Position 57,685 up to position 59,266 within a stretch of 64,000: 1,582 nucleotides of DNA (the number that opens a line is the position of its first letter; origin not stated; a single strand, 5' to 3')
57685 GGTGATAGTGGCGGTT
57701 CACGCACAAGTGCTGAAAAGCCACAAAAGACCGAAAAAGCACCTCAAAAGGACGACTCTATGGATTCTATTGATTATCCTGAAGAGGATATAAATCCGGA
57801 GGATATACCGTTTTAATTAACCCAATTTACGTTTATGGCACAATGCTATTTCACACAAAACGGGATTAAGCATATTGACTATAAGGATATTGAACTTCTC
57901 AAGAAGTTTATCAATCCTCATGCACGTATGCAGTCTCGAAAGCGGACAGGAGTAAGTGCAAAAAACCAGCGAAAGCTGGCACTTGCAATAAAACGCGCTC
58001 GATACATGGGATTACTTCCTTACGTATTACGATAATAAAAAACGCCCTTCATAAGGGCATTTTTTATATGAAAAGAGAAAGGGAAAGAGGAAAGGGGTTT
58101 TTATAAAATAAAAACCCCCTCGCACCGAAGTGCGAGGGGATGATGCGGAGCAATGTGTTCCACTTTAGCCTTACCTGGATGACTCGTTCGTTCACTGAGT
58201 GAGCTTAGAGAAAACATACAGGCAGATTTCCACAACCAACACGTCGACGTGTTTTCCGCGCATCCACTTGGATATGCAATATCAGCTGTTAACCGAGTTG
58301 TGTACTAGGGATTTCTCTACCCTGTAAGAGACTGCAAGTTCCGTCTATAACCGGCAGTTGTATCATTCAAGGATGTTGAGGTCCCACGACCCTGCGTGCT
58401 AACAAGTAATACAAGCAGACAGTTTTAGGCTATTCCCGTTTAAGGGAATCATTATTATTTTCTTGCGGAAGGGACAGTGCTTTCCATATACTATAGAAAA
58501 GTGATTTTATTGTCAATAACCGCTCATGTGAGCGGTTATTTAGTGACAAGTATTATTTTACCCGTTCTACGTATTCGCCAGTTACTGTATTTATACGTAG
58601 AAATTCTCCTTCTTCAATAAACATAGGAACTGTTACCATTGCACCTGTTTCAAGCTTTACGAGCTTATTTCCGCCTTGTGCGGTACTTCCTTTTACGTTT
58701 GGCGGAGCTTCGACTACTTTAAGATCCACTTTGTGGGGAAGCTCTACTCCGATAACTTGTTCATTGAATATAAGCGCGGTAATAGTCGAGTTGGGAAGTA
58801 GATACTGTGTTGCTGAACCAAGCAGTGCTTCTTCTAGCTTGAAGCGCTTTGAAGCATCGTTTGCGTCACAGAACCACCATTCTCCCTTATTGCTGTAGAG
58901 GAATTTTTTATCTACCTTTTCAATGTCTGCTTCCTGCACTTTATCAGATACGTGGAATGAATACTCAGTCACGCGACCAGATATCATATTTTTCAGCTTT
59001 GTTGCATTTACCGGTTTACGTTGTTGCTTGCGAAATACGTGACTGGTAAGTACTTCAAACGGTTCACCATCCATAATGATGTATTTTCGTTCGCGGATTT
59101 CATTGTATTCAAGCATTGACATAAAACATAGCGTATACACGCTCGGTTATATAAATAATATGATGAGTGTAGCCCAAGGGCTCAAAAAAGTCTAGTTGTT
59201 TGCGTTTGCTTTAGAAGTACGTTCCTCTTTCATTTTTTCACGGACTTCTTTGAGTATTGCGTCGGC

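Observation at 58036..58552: A ~380-nt promoter-to-terminator noncoding unit on the minus strand between rpsR and efp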

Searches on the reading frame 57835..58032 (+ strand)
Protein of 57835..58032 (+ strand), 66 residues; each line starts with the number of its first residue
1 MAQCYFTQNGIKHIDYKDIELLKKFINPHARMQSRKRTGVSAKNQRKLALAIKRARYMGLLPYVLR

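Call 31: find_encoding_contigs(protein=window:57835-58032:+, flank=3000, max_places=10)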
Protein seq(66 aa) (66 aa): 1 contig read that carries it; 1 place shown.
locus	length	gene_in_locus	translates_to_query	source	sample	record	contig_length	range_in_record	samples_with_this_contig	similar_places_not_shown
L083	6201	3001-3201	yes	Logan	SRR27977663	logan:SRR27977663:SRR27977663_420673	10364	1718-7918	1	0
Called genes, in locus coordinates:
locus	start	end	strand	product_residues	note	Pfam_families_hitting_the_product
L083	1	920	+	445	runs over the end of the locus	PF14821:Thr_synth_N, PF00291:PALP, PF24857:THR4_C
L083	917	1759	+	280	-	PF01026:TatD_DNase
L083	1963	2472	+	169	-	PF01250:Ribosomal_S6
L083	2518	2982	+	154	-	PF00436:SSB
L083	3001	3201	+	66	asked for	PF01084:Ribosomal_S18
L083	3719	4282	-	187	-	PF08207:EFP_N, PF01132:EFP (weak), PF09285:Elong-fact-P_C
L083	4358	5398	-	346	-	PF00154:RecA_N, PF08423:Rad51, PF06745:ATPase (weak), PF01637:ATPase_2 (weak), PF27531:MT3502_N (weak), PF21096:RecA_C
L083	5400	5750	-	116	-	PF09136:Glucodextran_B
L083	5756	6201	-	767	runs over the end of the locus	PF13491:FtsK_4TM, PF17854:FtsK_alpha, PF01580:FtsK_SpoIIIE, PF09397:FtsK_gamma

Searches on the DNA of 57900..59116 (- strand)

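Call 4: search_rna_families(source=window, start=57900, end=58700, threshold=evalue, max_evalue=10, show_alignments=5)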
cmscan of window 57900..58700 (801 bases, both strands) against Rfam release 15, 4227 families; matches with E-value up to 10: 20.
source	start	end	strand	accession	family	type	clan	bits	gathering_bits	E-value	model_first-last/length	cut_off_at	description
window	58038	58123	-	RF01820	RsaE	Gene; sRNA;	-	28.3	79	0.017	1-112/112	no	RNA Staph. aureus E (RoxS)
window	58035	58140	-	RF02837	anti-hemB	Gene; sRNA;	-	25.1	49.5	0.0015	1-81/81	no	Burkholderia RNA 7 (anti-hemB)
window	58105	58171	-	RF02371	PyrG_leader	Cis-reg; leader;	-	24.5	65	0.85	1-78/78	no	PyrG leader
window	58027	58105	-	RF02362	Yfr10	Gene; sRNA;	-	23.3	43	0.61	1-78/78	no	Cyanobacterial functional RNA 10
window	58107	58215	-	RF00515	PyrR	Cis-reg;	-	22.8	54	1.1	1-115/115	no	PyrR binding site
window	58009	58067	-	RF02948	cow-rumen-4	Gene; sRNA;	-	21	48.5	0.88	1-64/64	no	cow-rumen-4 RNA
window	58038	58139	-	RF00082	SraG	Gene; sRNA;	-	20.4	50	0.56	1-177/177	no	SraG RNA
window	58110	58175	-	RF01733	atoC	Cis-reg;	-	19.7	50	0.97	1-93/93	no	atoC RNA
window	58011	58074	+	RF02362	Yfr10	Gene; sRNA;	-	19.5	43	3.7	1-78/78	no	Cyanobacterial functional RNA 10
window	58037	58172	-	RF01770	rimP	Cis-reg; leader;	-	18.1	47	3.5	1-102/102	no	Gammaprotebacteria rimP leader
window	58039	58067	-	RF02438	SpF51_sRNA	Gene; sRNA;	-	17.3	50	2.6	1-45/45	no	Streptococcus sRNA SpF51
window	58190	58211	+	RF01317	CRISPR-DR4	Gene; CRISPR;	CL00014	17.1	35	1.4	1-28/28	no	CRISPR RNA direct repeat element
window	58036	58118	-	RF01456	VrrA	Gene; antisense;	-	16.9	50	3.9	1-140/140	no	Vibrio regulatory RNA of OmpA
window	58011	58069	+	RF01859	Phe_leader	Cis-reg; leader;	-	16.6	55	6.6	1-125/125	no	Phenylalanine leader peptide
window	58026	58071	+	RF02067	STnc310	Gene; sRNA;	-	16.3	40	3.3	1-61/61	no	Salmonella enterica sRNA STnc310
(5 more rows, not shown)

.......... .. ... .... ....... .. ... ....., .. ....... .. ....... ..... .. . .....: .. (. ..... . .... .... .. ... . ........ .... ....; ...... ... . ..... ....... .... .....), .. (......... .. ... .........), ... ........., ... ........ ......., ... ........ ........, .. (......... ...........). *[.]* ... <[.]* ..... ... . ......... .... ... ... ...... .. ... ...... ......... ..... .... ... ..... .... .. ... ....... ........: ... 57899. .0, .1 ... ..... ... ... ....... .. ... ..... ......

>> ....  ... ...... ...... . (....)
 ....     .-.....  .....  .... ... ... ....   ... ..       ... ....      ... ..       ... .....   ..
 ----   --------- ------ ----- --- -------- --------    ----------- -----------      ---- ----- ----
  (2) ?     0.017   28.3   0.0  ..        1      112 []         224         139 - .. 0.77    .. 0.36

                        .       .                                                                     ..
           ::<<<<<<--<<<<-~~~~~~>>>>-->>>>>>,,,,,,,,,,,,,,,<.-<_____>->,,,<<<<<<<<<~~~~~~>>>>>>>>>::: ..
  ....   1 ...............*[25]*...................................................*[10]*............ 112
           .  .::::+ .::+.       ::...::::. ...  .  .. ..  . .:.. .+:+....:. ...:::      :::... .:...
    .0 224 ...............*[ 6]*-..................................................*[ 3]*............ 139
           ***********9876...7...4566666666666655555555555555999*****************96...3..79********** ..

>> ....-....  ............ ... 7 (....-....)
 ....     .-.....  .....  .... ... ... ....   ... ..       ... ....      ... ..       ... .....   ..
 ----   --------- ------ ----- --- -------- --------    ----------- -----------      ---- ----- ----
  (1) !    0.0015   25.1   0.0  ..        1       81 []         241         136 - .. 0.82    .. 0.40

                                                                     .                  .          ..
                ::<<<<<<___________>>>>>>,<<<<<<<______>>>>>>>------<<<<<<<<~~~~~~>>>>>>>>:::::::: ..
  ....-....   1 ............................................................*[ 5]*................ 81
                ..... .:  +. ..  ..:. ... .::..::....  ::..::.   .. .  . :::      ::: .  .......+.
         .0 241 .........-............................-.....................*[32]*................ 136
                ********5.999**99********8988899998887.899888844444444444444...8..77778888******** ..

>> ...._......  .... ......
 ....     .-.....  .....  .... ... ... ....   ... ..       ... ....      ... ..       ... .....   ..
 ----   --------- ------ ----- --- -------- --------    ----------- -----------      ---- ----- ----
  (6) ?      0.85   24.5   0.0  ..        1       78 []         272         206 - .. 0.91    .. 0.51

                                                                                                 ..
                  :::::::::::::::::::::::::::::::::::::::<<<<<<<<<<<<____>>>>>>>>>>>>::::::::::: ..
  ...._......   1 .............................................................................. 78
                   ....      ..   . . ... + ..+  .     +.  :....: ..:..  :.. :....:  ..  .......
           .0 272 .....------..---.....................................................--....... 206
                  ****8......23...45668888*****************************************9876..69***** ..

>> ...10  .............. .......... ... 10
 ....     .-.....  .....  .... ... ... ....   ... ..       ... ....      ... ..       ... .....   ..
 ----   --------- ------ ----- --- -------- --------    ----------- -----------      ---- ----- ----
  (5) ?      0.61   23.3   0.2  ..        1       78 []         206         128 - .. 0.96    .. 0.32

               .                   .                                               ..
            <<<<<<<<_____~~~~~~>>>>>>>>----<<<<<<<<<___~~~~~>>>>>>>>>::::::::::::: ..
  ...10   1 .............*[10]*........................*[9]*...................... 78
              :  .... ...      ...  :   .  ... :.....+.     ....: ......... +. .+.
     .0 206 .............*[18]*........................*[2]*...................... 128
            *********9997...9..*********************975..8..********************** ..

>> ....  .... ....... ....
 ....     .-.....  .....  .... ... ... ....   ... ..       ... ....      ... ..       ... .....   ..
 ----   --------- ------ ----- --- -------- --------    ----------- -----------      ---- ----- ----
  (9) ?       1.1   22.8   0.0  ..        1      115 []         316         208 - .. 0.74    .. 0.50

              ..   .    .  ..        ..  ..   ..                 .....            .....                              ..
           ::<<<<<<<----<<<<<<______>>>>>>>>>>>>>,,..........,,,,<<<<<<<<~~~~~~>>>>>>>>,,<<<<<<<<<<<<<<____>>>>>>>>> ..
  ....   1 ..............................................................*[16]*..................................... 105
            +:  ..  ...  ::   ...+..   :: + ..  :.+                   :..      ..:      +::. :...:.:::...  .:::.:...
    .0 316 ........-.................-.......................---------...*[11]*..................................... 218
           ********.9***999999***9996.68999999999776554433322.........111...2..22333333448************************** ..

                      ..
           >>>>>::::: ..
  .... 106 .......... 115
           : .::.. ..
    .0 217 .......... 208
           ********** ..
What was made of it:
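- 58070..58097 (.): 28-nt tract that is all purine on the plus strand and all pyrimidine (CU-rich) on the minus strand, lying between T1 and the rpsR terminator. It caused the weak RsaE-type Rfam hit. RsaE hit of 28 bits against a gathering score of 79 (call 4).
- Closest known: RsaE/RoxS-type C-rich sRNAs. Different: The hit lies downstream of terminator T1, outside the main body, and is explained by the two terminators plus a pyrimidine tract (call 4).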

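Call 13: search_rna_families(sources=[L001, L002, L003, L004, L005, L006, L007, L008, L009, L010, L011, L012, L014, L015, L016, L017, L018, L056, L079, L034], threshold=gathering)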
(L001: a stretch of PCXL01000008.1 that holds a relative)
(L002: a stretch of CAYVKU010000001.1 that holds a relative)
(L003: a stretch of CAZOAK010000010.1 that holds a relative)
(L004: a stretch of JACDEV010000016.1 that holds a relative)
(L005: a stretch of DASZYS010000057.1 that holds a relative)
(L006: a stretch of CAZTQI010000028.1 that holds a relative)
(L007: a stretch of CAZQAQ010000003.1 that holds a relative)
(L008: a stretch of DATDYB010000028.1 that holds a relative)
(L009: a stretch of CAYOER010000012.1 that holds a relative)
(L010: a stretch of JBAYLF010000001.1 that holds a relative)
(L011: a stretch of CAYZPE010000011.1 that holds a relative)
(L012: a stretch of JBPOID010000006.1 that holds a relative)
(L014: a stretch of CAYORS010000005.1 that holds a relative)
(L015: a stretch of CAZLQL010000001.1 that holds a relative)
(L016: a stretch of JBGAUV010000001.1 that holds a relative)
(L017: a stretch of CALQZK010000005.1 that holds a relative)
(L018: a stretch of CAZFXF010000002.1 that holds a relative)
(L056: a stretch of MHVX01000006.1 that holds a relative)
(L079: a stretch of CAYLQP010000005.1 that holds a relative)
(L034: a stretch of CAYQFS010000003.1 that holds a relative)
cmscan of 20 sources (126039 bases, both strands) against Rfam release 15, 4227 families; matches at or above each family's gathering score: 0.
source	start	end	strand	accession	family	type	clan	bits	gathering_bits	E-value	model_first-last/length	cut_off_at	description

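Call 29: search_dna_similar(query=window:58036-58552:-, collection=phages, mode=distant, max_evalue=1)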
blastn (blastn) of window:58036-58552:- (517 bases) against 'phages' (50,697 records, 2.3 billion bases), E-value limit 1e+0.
Records with a match: 60; places in all: 111; records where one place covers at least 80% of the query: 0.
Best place of each record, by identity: 95-99% 5; 90-95% 1; 80-90% 54.
By first word of the organism name: Vibrio 52; Enterococcus 5; Salmonella 1; Roseobacter 1; uncultured 1.
By host as written in the record: - 51; Enterococcus faecalis 3; Vibrio crassostreae 2; Enterococcus sp. 2; Salmonella enterica subsp. enterica serovar Paratyphi A strain 201107 1; Rhodobacteraceae bacterium FZCC0040 1.
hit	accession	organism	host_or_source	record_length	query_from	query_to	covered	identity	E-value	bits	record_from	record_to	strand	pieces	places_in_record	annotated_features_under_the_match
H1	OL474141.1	Salmonella phage ph2-2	Salmonella enterica subsp. enterica ...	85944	439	484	9%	81.3%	5e-1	41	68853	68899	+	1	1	none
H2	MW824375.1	Vibrio phage 207E48.1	Vibrio crassostreae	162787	411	448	7%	86.8%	1e-1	44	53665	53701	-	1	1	none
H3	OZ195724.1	Vibrio phage D507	Seawater and oysters mix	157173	411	447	7%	89.2%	1e-2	46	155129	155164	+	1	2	none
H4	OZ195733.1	Vibrio phage D509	Seawater and oysters mix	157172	411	447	7%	89.2%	1e-2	46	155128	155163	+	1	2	none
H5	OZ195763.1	Vibrio phage D533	Seawater and oysters mix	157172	411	447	7%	89.2%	1e-2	46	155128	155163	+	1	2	none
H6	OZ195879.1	Vibrio phage D508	Seawater and oysters mix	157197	411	447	7%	89.2%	1e-2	46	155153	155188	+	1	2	none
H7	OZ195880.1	Vibrio phage D504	Seawater and oysters mix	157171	411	447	7%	89.2%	1e-2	46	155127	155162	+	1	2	none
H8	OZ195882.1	Vibrio phage D506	Seawater and oysters mix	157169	411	447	7%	89.2%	1e-2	46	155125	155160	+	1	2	none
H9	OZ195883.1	Vibrio phage D503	Seawater and oysters mix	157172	411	447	7%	89.2%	1e-2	46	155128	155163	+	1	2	none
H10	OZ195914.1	Vibrio phage K471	Seawater and oysters mix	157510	411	447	7%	89.2%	1e-2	46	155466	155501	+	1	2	none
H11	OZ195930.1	Vibrio phage D493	Seawater and oysters mix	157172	411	447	7%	89.2%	1e-2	46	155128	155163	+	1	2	none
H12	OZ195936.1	Vibrio phage D531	Seawater and oysters mix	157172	411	447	7%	89.2%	1e-2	46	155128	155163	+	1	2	none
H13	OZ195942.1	Vibrio phage D528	Seawater and oysters mix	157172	411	447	7%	89.2%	1e-2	46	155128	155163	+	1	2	none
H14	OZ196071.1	Vibrio phage K447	Seawater and oysters mix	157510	411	447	7%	89.2%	1e-2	46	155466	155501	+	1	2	none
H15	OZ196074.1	Vibrio phage K382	Seawater and oysters mix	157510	411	447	7%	89.2%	1e-2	46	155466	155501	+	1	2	none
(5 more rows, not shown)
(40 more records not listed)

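Call 30: search_dna_similar(query=window:58036-58552:-, collection=plasmids, mode=distant, max_evalue=1)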
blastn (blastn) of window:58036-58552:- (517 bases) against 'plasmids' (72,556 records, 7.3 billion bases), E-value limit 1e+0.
Records with a match: 1; places in all: 2; records where one place covers at least 80% of the query: 0.
Best place of each record, by identity: 80-90% 1.
By first word of the organism name: Proteus 1.
By predicted mobility (MOB-suite, as given by PLSDB): non-mobilizable 1.
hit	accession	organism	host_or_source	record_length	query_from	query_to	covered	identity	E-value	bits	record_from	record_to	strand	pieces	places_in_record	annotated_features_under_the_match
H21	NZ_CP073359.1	Proteus terrae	chicken,feces,feces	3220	481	517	7%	85.4%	4e-2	47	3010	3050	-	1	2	none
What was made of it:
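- Tried and rejected: BLAST in distant mode against phages and plasmids (calls 29, 30).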

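Call 49: search_rna_families(sources=[L081, L030, L036, L037, L013, L019, L020, L021, L022, L023, L024, L025, L026, L027, L028, L029, L031, L032, L033, L035], threshold=gathering)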
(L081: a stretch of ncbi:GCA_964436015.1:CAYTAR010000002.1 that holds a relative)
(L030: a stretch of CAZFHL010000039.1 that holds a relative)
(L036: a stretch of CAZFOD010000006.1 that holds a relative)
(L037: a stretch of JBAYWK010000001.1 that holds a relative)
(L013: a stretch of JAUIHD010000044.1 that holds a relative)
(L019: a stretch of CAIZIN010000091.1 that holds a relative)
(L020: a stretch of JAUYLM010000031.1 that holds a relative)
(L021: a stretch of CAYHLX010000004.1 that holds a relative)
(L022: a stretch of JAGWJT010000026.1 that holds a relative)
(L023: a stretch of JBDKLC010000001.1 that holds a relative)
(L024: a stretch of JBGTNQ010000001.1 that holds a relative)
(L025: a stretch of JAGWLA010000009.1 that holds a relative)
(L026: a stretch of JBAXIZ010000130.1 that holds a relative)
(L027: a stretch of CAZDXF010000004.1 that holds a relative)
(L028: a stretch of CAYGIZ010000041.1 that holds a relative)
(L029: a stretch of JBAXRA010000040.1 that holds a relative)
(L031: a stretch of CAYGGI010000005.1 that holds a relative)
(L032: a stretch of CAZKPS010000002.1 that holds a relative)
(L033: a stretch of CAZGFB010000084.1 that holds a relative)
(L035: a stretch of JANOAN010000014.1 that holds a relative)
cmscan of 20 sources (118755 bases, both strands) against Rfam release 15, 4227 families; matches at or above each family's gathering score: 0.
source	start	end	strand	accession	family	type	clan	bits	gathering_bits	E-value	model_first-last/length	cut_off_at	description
